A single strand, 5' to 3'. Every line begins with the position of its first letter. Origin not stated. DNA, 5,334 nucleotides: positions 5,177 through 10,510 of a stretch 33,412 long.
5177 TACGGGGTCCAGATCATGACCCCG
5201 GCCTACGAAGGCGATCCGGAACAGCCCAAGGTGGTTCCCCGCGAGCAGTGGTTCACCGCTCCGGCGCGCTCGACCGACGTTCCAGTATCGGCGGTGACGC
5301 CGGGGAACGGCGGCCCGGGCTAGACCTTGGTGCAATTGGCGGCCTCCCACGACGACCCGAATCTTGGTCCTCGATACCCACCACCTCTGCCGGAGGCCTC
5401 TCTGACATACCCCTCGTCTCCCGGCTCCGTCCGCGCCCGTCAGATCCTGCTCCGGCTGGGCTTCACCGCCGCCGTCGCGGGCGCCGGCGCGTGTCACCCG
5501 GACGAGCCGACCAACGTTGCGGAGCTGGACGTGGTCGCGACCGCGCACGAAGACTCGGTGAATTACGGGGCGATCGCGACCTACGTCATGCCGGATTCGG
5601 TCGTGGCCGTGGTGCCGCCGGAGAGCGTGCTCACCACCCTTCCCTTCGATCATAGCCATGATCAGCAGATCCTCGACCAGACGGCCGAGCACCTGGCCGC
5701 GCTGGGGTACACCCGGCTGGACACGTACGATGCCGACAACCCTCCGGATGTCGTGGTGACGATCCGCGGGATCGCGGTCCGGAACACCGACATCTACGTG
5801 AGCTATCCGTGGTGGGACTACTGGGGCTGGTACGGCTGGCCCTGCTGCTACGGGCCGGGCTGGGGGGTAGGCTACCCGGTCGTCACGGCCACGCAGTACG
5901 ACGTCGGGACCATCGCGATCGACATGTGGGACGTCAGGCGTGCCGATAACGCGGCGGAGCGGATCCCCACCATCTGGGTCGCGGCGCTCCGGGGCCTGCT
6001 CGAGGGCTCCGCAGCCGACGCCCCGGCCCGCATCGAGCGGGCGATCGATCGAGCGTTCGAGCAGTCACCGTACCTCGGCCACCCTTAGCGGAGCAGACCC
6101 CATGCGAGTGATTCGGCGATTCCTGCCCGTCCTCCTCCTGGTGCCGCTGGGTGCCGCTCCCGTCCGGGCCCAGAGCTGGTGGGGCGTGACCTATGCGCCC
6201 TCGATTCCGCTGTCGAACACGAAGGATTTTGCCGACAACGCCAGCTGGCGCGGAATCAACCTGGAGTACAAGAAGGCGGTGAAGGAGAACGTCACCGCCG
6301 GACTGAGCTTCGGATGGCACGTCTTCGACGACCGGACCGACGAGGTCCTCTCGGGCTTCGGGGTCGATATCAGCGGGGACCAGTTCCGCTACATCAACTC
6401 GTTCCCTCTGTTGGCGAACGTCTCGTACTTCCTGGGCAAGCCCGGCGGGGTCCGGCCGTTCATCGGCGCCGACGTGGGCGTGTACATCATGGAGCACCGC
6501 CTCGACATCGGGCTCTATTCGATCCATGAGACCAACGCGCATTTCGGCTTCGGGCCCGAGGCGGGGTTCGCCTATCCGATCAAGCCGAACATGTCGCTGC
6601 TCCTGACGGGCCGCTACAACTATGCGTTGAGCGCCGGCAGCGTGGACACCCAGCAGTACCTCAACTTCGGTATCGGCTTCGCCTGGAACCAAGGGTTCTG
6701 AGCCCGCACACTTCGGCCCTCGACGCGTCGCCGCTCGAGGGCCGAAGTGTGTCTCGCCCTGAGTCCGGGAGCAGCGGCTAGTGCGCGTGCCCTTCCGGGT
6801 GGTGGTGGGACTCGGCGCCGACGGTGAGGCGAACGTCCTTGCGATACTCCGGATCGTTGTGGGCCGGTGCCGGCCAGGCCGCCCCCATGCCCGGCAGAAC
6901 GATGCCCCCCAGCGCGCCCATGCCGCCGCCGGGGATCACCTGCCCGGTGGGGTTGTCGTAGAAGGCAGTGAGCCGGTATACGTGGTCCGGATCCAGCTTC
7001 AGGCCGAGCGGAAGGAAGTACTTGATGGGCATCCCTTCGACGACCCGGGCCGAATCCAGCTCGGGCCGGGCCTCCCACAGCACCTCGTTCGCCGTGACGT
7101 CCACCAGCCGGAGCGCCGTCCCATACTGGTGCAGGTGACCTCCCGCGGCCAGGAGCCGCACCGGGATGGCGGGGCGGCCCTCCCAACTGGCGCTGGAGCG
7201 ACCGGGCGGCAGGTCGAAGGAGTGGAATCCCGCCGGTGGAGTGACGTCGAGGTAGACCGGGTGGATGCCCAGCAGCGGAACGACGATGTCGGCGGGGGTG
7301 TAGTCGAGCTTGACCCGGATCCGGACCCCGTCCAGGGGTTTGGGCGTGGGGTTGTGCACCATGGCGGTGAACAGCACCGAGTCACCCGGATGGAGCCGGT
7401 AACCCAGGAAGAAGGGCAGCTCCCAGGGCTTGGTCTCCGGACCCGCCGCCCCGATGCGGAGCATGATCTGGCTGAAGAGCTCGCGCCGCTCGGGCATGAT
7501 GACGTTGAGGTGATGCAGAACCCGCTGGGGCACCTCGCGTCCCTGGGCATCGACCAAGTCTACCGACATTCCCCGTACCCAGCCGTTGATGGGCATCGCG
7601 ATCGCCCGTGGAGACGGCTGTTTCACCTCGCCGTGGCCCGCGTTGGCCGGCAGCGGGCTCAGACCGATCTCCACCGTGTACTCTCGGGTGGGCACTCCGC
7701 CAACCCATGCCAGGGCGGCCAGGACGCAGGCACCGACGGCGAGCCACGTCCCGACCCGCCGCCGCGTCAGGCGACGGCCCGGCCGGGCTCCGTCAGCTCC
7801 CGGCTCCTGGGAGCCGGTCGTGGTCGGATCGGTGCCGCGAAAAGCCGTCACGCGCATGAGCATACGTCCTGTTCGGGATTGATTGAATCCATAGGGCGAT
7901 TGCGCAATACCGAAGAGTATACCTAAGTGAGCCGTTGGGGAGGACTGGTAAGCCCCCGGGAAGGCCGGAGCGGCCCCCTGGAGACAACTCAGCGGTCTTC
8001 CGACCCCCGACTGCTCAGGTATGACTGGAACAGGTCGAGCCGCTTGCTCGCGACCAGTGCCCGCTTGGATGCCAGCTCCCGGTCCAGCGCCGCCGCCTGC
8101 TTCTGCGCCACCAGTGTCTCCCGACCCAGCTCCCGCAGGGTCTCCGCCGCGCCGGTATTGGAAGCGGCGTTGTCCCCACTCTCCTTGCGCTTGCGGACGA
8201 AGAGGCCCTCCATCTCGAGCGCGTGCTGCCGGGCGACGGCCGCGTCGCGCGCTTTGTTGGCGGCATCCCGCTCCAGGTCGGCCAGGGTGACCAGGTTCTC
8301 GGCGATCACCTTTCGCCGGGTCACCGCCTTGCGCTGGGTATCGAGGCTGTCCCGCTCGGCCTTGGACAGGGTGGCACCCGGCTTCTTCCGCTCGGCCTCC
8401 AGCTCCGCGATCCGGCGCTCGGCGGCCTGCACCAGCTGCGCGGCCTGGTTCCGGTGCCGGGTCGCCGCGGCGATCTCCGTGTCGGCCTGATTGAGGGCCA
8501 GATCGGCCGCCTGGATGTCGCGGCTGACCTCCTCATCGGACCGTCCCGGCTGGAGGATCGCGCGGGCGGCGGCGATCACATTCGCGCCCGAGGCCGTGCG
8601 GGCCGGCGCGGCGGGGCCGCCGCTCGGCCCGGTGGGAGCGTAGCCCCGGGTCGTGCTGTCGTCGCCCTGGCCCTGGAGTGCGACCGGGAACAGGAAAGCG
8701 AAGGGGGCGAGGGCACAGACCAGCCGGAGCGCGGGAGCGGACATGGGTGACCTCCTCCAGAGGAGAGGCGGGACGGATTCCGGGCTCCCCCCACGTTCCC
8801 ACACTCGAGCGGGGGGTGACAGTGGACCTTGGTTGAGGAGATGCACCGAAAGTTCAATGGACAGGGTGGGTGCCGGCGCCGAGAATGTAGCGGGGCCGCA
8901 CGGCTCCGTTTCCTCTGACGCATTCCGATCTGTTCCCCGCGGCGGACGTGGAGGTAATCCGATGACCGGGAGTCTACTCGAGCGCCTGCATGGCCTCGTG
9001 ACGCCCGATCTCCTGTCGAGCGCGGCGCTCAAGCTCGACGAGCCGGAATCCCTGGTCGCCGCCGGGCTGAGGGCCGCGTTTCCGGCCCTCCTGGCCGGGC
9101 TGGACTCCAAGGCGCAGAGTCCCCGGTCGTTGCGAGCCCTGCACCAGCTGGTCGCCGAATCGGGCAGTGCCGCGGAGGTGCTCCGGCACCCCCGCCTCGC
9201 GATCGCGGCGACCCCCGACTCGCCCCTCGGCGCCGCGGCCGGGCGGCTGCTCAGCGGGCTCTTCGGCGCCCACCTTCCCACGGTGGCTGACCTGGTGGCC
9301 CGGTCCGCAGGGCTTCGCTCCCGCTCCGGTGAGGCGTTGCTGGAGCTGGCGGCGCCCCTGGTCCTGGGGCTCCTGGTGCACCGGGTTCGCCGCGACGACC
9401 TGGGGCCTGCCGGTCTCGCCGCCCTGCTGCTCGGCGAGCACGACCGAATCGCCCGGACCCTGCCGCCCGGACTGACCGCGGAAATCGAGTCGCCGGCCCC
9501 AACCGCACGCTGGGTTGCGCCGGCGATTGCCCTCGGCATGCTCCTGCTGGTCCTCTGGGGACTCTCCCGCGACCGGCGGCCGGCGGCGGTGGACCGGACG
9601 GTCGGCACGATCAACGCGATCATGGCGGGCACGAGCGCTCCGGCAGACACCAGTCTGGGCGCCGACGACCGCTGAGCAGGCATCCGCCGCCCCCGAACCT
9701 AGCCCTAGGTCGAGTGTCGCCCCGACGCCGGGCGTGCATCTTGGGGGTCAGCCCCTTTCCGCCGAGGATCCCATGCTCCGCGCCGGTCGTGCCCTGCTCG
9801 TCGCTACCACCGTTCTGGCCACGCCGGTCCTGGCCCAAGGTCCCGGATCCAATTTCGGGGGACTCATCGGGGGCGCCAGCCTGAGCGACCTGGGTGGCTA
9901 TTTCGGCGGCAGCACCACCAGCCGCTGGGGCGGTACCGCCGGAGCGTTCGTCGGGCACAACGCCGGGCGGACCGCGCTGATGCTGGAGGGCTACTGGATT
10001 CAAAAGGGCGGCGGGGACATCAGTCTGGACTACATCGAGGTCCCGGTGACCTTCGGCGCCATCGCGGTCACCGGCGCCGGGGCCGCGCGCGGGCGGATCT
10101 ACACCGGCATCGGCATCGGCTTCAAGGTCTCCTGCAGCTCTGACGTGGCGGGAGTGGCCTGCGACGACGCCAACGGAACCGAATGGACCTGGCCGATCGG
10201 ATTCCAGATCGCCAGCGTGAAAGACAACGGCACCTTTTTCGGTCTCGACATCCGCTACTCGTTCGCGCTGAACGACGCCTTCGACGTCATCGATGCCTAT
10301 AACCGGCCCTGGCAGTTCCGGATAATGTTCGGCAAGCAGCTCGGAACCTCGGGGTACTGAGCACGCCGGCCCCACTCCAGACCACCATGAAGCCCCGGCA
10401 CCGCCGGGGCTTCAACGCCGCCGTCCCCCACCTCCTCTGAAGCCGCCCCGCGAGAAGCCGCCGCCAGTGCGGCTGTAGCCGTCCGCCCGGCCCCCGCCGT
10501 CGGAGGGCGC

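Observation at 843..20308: Recurrent near-palindromic box (about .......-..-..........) upstream of almost every envelope gene: candidate undescribed regulon signal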

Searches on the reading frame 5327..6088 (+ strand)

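Call 7: search_protein_families(library=pfam, proteins=[window:5327-6088:+], max_evalue=0.01)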
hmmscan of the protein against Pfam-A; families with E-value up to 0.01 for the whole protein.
window:5327-6088:+ (253 aa): 1 family
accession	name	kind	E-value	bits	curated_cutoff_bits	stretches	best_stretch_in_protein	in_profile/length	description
PF13590.11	DUF4136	-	1.3e-19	71.6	32.8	1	70-249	1-152/152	Domain of unknown function (DUF4136)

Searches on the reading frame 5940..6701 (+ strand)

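Call 7: search_protein_families(library=pfam, proteins=[window:5940-6701:+], max_evalue=0.01)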
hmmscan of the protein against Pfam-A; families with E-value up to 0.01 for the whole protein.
window:5940-6701:+ (253 aa): 3 families
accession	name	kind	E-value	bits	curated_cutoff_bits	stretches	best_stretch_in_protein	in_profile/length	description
PF13505.12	OMP_b-brl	-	8.5e-07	29.7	28.7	1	65-247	3-171/175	Outer membrane protein beta-barrel domain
PF01617.23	Surface_Ag_2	-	0.0066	16.4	22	1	159-228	140-202/247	Surface antigen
PF02462.21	Opacity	-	0.0089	16.5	21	0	167-237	42-115/126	Opacity family porin protein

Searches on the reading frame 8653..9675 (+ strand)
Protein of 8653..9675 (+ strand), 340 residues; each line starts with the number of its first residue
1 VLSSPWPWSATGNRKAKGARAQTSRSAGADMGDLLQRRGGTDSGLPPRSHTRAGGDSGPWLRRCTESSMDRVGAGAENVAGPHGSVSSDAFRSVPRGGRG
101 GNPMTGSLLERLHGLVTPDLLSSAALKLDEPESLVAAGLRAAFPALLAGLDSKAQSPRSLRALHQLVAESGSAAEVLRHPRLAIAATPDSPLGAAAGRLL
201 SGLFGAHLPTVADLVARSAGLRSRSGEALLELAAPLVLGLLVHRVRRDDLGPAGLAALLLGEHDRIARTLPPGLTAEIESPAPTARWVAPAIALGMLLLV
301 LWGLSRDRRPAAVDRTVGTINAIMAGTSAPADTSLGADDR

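Call 8: search_protein_families(library=pfam, proteins=[window:8653-9675:+], max_evalue=0.01)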
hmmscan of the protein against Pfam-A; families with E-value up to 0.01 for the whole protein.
window:8653-9675:+ (340 aa): 1 family
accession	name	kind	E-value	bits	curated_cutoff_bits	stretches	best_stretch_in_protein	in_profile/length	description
PF06078.17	DUF937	-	2.3e-17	64.1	25.4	1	112-243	3-134/135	Bacterial protein of unknown function (DUF937)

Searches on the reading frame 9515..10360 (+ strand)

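Call 8: search_protein_families(library=pfam, proteins=[window:9515-10360:+], max_evalue=0.01)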
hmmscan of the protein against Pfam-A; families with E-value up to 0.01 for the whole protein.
window:9515-10360:+ (281 aa): 2 families
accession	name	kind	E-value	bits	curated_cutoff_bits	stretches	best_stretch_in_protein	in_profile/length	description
PF13505.12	OMP_b-brl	-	0.00012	22.7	28.7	1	93-252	1-155/175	Outer membrane protein beta-barrel domain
PF13568.12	OMP_b-brl_2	-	0.0022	18.5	27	1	169-257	84-175/175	Outer membrane protein beta-barrel domain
